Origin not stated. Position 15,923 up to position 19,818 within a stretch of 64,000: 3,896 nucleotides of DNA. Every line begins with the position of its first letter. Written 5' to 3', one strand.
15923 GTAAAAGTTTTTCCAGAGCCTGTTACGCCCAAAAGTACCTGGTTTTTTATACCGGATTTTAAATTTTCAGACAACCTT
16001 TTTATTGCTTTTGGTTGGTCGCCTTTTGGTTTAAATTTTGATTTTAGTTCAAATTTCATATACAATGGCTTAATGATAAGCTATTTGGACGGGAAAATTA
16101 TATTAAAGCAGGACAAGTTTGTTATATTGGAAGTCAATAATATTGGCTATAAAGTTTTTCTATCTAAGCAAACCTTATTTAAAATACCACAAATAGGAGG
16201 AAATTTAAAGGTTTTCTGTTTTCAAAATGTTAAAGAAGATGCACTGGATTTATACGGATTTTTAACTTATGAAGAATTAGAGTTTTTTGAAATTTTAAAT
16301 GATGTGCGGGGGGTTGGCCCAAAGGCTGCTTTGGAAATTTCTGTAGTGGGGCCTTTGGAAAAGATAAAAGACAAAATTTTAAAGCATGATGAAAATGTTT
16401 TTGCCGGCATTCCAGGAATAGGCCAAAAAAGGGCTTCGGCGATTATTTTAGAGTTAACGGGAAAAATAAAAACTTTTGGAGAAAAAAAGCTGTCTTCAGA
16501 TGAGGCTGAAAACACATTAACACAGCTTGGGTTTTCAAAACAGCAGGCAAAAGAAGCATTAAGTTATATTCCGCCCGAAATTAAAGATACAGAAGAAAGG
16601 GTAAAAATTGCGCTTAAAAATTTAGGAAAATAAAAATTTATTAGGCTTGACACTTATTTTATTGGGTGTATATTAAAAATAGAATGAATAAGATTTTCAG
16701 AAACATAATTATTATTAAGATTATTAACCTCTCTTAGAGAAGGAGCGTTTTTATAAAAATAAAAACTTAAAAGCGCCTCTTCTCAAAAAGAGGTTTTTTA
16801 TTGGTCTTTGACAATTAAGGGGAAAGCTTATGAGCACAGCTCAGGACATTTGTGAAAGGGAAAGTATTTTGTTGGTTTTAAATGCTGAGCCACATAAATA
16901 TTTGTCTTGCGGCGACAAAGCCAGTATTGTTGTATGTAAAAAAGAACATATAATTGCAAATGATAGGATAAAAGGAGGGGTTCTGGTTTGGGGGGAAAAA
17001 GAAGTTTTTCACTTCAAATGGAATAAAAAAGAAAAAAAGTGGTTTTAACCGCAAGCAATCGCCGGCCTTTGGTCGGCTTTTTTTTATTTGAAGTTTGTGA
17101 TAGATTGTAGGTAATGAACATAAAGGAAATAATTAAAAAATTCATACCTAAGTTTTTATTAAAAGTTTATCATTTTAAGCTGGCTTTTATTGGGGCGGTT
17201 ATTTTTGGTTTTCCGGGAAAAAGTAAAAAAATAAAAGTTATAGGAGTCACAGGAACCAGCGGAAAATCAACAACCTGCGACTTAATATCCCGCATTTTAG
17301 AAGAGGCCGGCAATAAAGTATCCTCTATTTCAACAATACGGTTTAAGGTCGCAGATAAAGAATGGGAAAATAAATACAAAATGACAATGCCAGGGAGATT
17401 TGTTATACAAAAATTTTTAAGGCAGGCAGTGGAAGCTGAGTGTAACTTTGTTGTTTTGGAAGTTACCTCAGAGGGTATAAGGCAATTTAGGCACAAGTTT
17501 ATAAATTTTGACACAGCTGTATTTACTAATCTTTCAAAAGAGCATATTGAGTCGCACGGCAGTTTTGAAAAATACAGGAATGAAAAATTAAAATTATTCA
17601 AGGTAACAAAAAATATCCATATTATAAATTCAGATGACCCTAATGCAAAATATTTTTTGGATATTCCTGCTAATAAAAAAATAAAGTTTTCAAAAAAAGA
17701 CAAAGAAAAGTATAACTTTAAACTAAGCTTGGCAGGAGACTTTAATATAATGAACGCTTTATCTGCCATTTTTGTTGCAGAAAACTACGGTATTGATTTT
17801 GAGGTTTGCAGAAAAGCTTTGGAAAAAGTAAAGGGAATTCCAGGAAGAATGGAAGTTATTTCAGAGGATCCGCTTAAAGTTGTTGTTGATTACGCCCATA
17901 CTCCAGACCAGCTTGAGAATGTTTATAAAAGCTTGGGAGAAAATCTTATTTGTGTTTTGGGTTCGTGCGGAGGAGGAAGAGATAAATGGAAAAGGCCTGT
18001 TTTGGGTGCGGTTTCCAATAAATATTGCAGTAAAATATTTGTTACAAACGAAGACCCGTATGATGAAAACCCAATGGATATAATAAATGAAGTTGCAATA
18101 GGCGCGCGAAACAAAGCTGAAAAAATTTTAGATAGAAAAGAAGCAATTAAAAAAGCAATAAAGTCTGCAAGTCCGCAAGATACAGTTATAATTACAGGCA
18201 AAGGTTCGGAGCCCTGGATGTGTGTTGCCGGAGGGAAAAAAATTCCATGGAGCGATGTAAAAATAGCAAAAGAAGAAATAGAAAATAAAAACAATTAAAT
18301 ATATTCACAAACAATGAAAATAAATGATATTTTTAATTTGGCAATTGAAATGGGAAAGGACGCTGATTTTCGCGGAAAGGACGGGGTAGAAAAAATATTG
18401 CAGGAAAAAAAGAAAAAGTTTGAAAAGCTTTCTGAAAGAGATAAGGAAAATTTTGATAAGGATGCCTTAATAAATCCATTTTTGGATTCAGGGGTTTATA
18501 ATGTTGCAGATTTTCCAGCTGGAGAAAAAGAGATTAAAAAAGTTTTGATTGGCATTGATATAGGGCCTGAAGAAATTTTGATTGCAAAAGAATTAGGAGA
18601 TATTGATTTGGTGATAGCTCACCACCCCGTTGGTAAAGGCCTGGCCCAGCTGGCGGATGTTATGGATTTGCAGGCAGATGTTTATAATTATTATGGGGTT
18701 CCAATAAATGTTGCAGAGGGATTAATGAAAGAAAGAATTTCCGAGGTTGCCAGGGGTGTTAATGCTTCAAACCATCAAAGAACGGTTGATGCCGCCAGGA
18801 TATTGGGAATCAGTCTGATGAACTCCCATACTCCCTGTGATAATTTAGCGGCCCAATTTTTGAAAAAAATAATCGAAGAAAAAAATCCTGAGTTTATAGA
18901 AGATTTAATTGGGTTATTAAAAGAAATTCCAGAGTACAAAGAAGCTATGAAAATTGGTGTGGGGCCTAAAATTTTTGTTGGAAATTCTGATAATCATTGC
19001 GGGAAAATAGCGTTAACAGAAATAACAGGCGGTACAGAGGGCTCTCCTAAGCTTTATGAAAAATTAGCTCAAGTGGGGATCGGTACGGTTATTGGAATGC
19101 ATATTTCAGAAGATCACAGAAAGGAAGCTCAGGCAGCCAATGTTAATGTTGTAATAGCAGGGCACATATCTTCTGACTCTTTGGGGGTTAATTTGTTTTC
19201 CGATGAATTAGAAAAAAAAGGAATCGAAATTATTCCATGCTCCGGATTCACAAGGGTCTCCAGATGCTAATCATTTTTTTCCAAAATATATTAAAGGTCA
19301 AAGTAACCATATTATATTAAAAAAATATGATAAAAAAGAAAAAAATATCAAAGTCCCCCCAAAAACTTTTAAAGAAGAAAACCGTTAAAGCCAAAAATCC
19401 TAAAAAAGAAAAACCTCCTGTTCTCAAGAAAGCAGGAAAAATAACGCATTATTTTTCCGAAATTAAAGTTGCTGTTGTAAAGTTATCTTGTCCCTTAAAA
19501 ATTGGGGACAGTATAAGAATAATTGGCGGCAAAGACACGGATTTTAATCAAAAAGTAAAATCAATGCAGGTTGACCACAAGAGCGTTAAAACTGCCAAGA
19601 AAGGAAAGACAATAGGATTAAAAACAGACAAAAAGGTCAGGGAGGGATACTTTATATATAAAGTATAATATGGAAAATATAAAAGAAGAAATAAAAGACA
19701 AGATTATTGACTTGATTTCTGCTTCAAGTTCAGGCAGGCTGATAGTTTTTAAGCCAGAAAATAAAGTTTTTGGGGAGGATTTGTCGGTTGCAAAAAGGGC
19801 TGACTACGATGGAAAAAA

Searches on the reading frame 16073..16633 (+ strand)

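Call 58: search_protein_families(library=pfam, proteins=[window:16073-16633:+], max_evalue=0.001)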
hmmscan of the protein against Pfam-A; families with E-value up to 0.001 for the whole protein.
window:16073-16633:+ (186 aa): 4 families
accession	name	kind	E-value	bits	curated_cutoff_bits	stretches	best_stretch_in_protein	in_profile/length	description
PF01330.27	RuvA_N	-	6e-19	68.3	23.6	1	1-62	1-61/61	RuvA N terminal domain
PF14520.12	HHH_5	-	1.3e-08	35.6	27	1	72-128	1-55/57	Helix-hairpin-helix domain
PF07499.19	RuvA_C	-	5.5e-07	30.4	24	1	142-184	3-46/47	RuvA, C-terminal domain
PF00633.29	HHH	-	0.00017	21.7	24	0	112-125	15-28/30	Helix-hairpin-helix motif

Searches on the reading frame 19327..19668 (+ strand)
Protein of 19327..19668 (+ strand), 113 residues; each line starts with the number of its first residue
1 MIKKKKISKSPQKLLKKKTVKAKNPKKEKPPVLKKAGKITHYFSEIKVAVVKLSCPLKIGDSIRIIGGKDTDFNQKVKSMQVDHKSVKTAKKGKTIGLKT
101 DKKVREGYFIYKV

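Call 58: search_protein_families(library=pfam, proteins=[window:19327-19668:+], max_evalue=0.001)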
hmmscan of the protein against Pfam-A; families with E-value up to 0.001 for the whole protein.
window:19327-19668:+ (113 aa): 1 family
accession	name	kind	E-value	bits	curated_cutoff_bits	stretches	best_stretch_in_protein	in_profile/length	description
PF03144.31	GTP_EFTU_D2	-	0.00011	23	30.3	1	57-100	13-58/73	Elongation factor Tu domain 2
